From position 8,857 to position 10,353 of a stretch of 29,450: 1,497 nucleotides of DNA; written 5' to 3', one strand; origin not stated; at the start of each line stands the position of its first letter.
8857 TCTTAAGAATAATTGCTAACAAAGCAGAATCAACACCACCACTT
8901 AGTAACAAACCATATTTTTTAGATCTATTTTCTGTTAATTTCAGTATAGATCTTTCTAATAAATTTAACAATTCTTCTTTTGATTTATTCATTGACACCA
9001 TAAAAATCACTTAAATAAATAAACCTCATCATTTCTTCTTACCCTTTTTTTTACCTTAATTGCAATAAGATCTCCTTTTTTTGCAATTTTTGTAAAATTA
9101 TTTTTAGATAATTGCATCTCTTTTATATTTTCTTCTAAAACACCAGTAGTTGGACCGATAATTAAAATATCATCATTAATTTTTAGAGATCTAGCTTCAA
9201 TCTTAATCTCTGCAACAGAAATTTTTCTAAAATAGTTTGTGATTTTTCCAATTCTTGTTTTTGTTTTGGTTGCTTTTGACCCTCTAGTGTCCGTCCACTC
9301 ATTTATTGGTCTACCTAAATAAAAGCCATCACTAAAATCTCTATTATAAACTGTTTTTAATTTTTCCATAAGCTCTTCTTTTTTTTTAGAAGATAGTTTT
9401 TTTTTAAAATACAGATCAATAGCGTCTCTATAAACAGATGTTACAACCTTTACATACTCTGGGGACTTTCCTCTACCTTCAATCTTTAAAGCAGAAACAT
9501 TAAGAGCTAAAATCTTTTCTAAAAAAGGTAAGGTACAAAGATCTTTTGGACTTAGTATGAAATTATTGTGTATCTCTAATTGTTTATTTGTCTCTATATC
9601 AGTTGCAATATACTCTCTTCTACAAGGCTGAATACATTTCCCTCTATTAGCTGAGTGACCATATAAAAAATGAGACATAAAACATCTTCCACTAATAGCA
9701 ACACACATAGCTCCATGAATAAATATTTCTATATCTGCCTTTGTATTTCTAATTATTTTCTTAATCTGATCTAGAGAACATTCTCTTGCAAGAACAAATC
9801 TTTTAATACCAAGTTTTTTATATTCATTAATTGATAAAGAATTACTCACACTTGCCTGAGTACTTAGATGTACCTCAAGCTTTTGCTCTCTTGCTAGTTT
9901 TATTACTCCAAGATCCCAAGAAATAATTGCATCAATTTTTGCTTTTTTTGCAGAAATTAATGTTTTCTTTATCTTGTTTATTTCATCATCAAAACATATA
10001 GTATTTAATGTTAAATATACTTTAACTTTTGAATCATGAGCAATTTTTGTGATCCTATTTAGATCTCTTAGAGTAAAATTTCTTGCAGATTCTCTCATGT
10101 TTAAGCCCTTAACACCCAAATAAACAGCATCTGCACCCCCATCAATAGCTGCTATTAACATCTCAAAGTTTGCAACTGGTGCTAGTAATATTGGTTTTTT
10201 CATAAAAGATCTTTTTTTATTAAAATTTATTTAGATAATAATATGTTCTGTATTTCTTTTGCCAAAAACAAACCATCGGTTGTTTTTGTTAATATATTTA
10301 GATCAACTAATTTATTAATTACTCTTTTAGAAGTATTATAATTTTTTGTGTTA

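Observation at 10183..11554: Single-gene Fic cassette bracketed by a perfect 39-bp direct repeat that duplicates the U32 gene start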

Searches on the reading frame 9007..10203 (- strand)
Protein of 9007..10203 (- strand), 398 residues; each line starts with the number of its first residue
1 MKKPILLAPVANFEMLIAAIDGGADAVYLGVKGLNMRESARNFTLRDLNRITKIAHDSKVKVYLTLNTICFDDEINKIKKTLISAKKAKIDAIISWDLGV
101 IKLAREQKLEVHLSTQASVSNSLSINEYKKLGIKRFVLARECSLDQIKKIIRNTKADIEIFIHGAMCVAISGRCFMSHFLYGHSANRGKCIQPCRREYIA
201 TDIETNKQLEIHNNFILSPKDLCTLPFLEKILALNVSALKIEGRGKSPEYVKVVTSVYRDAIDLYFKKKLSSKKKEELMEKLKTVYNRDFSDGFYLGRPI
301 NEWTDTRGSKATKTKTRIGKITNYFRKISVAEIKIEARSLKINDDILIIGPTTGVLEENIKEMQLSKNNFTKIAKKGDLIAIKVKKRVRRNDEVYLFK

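Call 4: search_protein_families(library=pfam, proteins=[window:9007-10203:-])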
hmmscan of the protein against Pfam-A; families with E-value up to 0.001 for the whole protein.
window:9007-10203:- (398 aa): 1 family
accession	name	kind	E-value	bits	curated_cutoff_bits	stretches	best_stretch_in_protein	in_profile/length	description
PF01136.24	Peptidase_U32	-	8.5e-80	267.8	22.4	1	76-299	2-231/233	Peptidase family U32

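Call 7: find_encoding_contigs(protein=window:9007-10203:-, flank=10000, max_places=10)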
Protein window:9007-10203:- (398 aa): 6 contigs read that carry it; 4 places shown.
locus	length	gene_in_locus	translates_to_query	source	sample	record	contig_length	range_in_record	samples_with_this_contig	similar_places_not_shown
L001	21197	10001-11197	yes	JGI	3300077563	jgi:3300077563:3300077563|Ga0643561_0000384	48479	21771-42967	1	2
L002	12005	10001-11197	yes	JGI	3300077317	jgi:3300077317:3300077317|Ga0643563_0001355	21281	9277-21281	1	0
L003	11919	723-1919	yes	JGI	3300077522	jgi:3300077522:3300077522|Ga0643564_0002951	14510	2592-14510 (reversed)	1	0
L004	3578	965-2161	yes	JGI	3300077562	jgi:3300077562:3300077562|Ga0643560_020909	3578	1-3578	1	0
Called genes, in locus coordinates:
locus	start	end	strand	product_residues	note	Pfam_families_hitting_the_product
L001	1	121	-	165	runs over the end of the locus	PF11848:DUF3368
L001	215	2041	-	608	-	PF13522:GATase_6, PF13537:GATase_7, PF01380:SIS, PF13580:SIS_2 (faint), PF01380:SIS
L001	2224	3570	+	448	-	PF00890:FAD_binding_2 (faint), PF01134:GIDA (faint), PF01266:DAO (weak), PF01946:Thi4 (weak), PF03486:HI0933_like (weak), PF07992:Pyr_redox_2 (weak), PF13450:NAD_binding_8 (weak), PF21688:FAD-depend_C, +1 more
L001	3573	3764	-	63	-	-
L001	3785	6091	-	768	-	-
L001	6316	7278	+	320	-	PF01544:CorA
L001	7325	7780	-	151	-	-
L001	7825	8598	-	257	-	PF02353:CMAS, PF03848:TehB, PF13489:Methyltransf_23, PF08003:Methyltransf_9, PF13847:Methyltransf_31, PF08241:Methyltransf_11, PF08242:Methyltransf_12, PF13649:Methyltransf_25, +5 more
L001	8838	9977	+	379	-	PF13784:Fic_N, PF02661:Fic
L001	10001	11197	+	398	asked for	PF01136:Peptidase_U32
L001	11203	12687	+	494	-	PF00733:Asn_synthase, PF03054:tRNA_Me_trans (faint), PF24167:DUF7411 (faint), PF00733:Asn_synthase (weak), PF01902:Diphthami_syn_2_N, PF28410:Diphthami_syn_2_C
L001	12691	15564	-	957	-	PF00133:tRNA-synt_1, PF09334:tRNA-synt_1g (weak), PF08264:Anticodon_1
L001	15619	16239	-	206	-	-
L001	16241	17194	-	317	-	-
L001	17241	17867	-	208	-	PF13489:Methyltransf_23 (weak), PF01728:FtsJ (weak), PF13847:Methyltransf_31, PF08241:Methyltransf_11, PF08242:Methyltransf_12, PF13649:Methyltransf_25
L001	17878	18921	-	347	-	PF21088:MS_channel_1st, PF00924:MS_channel_2nd, PF21082:MS_channel_3rd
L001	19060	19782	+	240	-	PF02463:SMC_N (faint), PF00005:ABC_tran, PF13304:AAA_21 (faint)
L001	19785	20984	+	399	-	PF12704:MacB_PCD, PF02687:FtsX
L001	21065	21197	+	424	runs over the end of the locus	PF07705:CARDB (faint)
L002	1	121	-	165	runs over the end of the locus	PF11848:DUF3368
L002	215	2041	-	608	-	PF13522:GATase_6, PF13537:GATase_7, PF01380:SIS, PF13580:SIS_2 (faint), PF01380:SIS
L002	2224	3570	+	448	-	PF00890:FAD_binding_2 (faint), PF01134:GIDA (faint), PF01266:DAO (weak), PF01946:Thi4 (weak), PF03486:HI0933_like (weak), PF07992:Pyr_redox_2 (weak), PF13450:NAD_binding_8 (weak), PF21688:FAD-depend_C, +1 more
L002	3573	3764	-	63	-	-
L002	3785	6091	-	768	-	-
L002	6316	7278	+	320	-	PF01544:CorA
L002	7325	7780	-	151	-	-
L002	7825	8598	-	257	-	PF02353:CMAS, PF03848:TehB, PF13489:Methyltransf_23, PF08003:Methyltransf_9, PF13847:Methyltransf_31, PF08241:Methyltransf_11, PF08242:Methyltransf_12, PF13649:Methyltransf_25, +5 more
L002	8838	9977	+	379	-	PF13784:Fic_N, PF02661:Fic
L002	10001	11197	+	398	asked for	PF01136:Peptidase_U32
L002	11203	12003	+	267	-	?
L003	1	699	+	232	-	?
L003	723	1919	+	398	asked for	PF01136:Peptidase_U32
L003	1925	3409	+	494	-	PF00733:Asn_synthase, PF03054:tRNA_Me_trans (faint), PF24167:DUF7411 (faint), PF00733:Asn_synthase (weak), PF01902:Diphthami_syn_2_N, PF28410:Diphthami_syn_2_C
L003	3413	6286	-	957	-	PF00133:tRNA-synt_1, PF09334:tRNA-synt_1g (weak), PF08264:Anticodon_1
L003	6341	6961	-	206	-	-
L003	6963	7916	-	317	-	-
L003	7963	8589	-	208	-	PF13489:Methyltransf_23 (weak), PF01728:FtsJ (weak), PF13847:Methyltransf_31, PF08241:Methyltransf_11, PF08242:Methyltransf_12, PF13649:Methyltransf_25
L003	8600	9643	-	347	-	PF21088:MS_channel_1st, PF00924:MS_channel_2nd, PF21082:MS_channel_3rd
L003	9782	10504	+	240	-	PF02463:SMC_N (faint), PF00005:ABC_tran, PF13304:AAA_21 (faint)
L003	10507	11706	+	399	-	PF12704:MacB_PCD, PF02687:FtsX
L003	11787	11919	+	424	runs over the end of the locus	PF07705:CARDB (faint)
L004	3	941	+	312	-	?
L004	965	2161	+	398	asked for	PF01136:Peptidase_U32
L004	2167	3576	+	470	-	?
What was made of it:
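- Two assemblies break inside fic (L003, L004; call 7).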

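Call 9: find_related_loci(query=window:9007-10203:-, collection=metagenome_contigs, flank=6000)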
Query window:9007-10203:- (398 aa) in metagenome_contigs; peptide patterns used: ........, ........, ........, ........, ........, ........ (x = any residue, [..] = any of these).
600 stretches matched a pattern (row limit reached: there are more); 448 encode a relative of the query (tblastn E <= 1e-3); the best 80 are kept; 80 distinct loci.
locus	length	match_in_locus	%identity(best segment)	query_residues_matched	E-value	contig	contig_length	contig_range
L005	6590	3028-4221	92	1-398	0e+0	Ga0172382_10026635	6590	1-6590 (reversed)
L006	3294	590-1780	89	1-397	0e+0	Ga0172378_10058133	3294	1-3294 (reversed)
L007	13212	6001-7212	61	3-398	4e-163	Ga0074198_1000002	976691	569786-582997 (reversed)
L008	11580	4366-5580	60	2-398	3e-161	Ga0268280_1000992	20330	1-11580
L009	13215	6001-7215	60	2-398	3e-161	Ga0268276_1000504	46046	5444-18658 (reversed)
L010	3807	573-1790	56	1-398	2e-155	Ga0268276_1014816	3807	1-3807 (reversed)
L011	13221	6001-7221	59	1-398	2e-149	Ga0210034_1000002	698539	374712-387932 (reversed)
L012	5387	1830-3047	55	1-398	6e-149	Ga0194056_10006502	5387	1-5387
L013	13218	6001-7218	53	1-398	1e-145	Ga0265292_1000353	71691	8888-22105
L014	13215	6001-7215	55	2-398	9e-146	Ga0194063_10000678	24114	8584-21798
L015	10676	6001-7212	54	1-395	3e-145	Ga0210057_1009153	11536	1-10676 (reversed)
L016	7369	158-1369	54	1-395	3e-145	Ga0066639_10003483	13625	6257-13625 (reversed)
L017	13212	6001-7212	53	3-398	2e-142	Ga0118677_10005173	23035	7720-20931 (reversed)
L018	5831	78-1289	53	2-398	1e-142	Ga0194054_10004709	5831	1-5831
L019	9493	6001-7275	51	1-395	5e-142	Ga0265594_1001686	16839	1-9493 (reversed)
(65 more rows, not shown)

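Call 40: find_homologous_proteins(query=window:9007-10203:-, max_evalue=1e-60)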
Query window:9007-10203:- (398 aa): 6890 proteins with E <= 1e-60 among 8000 candidates; the best 120 are listed.
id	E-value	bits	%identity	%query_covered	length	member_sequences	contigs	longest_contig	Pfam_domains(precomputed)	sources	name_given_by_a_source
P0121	6.2e-235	797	90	100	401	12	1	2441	PF01136.26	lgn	-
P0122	9.9e-234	793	89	100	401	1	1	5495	PF01136.26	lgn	-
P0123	8.6e-233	790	89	100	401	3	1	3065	PF01136.26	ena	-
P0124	3.9e-231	785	89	100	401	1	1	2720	PF01136.26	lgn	-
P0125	1.1e-230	783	88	100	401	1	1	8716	PF01136.26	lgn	-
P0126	1.2e-230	783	89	100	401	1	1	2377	PF01136.26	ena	-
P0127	5.1e-230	781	88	100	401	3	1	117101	PF01136.26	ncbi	-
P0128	1.3e-228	776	93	100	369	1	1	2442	PF01136.26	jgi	-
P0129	6.5e-203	692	78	100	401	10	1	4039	PF01136.26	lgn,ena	-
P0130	7.7e-201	685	77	100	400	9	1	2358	PF01136.26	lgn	-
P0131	1.6e-199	681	78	100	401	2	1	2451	PF01136.26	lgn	-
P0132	4.1e-163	561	64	100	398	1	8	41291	PF01136.26,PF04055.28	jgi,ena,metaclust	metaclust:\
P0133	6.1e-162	557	64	100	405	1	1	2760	PF01136.26,PF16325.12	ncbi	-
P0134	3.9e-161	554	64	100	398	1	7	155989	PF01136.26,PF04055.28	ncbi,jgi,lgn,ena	jgi:U32 family peptidase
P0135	1.4e-160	552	63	100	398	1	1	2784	PF01136.26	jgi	jgi:putative protease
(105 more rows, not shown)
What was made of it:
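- Direct repeats promote deletion, and all 'empty' genomes are different species (U32 78-92% identical; calls 9, 40).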

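Call 41: find_encoding_contigs(protein=P0127, flank=5000, max_places=3)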
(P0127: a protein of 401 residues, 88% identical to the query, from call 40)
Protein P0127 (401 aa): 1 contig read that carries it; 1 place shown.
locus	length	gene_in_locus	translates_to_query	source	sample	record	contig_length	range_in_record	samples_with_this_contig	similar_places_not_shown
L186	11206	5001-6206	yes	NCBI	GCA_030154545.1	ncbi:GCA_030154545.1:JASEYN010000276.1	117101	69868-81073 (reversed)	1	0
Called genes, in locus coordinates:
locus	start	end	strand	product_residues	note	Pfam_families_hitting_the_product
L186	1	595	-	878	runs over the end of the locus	-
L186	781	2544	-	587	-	PF00877:NLPC_P60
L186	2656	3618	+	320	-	PF01544:CorA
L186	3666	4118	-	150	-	-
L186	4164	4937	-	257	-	PF02353:CMAS, PF03848:TehB, PF13489:Methyltransf_23, PF08003:Methyltransf_9, PF13847:Methyltransf_31, PF08241:Methyltransf_11, PF08242:Methyltransf_12, PF13649:Methyltransf_25, +3 more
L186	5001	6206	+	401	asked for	PF01136:Peptidase_U32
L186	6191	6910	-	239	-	-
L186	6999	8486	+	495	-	PF00733:Asn_synthase, PF03054:tRNA_Me_trans (faint), PF24167:DUF7411 (faint), PF00733:Asn_synthase, PF01902:Diphthami_syn_2_N, PF28410:Diphthami_syn_2_C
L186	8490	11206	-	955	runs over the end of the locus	PF00133:tRNA-synt_1, PF09334:tRNA-synt_1g (weak), PF13603:tRNA-synt_1_2 (faint), PF09334:tRNA-synt_1g (weak), PF08264:Anticodon_1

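Call 42: find_encoding_contigs(protein=P0125, flank=5000, max_places=3)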
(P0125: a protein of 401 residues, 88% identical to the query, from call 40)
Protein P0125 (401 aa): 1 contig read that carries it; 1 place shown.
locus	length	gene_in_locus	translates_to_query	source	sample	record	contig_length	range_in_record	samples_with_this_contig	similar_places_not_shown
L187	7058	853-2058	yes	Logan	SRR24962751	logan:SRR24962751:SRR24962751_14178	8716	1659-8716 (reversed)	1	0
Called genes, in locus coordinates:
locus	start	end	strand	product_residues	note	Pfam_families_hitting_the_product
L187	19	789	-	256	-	PF02353:CMAS, PF03848:TehB, PF13489:Methyltransf_23, PF08003:Methyltransf_9, PF13847:Methyltransf_31, PF08241:Methyltransf_11, PF08242:Methyltransf_12, PF13649:Methyltransf_25, +7 more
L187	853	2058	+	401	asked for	PF01136:Peptidase_U32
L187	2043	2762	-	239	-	-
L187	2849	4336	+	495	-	PF00733:Asn_synthase, PF03054:tRNA_Me_trans (faint), PF24167:DUF7411 (faint), PF00733:Asn_synthase, PF01902:Diphthami_syn_2_N, PF28410:Diphthami_syn_2_C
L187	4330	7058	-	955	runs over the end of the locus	PF00133:tRNA-synt_1, PF09334:tRNA-synt_1g (weak), PF13603:tRNA-synt_1_2 (faint), PF09334:tRNA-synt_1g (weak), PF08264:Anticodon_1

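Call 43: find_encoding_contigs(protein=P0129, flank=5000, max_places=3)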
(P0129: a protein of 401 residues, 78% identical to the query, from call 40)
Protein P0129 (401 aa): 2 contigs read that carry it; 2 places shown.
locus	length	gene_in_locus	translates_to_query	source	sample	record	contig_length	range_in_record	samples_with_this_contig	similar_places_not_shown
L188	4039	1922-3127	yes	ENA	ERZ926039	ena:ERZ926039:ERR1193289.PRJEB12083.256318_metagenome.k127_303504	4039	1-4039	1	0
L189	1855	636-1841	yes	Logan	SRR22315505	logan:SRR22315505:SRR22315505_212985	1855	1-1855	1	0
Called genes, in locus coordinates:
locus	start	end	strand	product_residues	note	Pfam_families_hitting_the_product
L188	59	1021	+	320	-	PF01544:CorA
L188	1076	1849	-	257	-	PF05175:MTS (weak), PF13489:Methyltransf_23, PF01209:Ubie_methyltran (weak), PF08003:Methyltransf_9, PF13847:Methyltransf_31, PF08241:Methyltransf_11, PF08242:Methyltransf_12, PF13649:Methyltransf_25, +3 more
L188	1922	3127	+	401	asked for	PF01136:Peptidase_U32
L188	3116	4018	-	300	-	-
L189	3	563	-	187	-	?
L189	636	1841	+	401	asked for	PF01136:Peptidase_U32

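Call 50: search_protein_families(library=ncbifam, proteins=[window:9007-10203:-], max_evalue=0.001)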
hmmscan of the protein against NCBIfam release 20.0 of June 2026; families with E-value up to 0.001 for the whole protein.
window:9007-10203:- (398 aa): 4 families
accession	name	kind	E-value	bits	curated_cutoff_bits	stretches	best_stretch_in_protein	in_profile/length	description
NF011996.0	PRK15452.1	equivalog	1.1e-64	219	534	2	1-208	2-212/449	prephenate-dependent tRNA uridine(34) hydroxylase TrhP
NF047963.1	quinone_UbiU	equivalog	3.4e-54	184.2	440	2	6-198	3-201/331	ubiquinone anaerobic biosynthesis protein UbiU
NF047965.1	quinone_UbiV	equivalog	5.7e-16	58.9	275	1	24-298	28-288/292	ubiquinone anaerobic biosynthesis protein UbiV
NF011991.0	PRK15447.1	equivalog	6.6e-16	58.6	283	1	24-303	29-298/302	U32 family peptidase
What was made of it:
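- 9007..10203 (-): U32-family gene (TrhP/UbiU-like), the target of the insertion. It is intact. Calls 4, 50.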
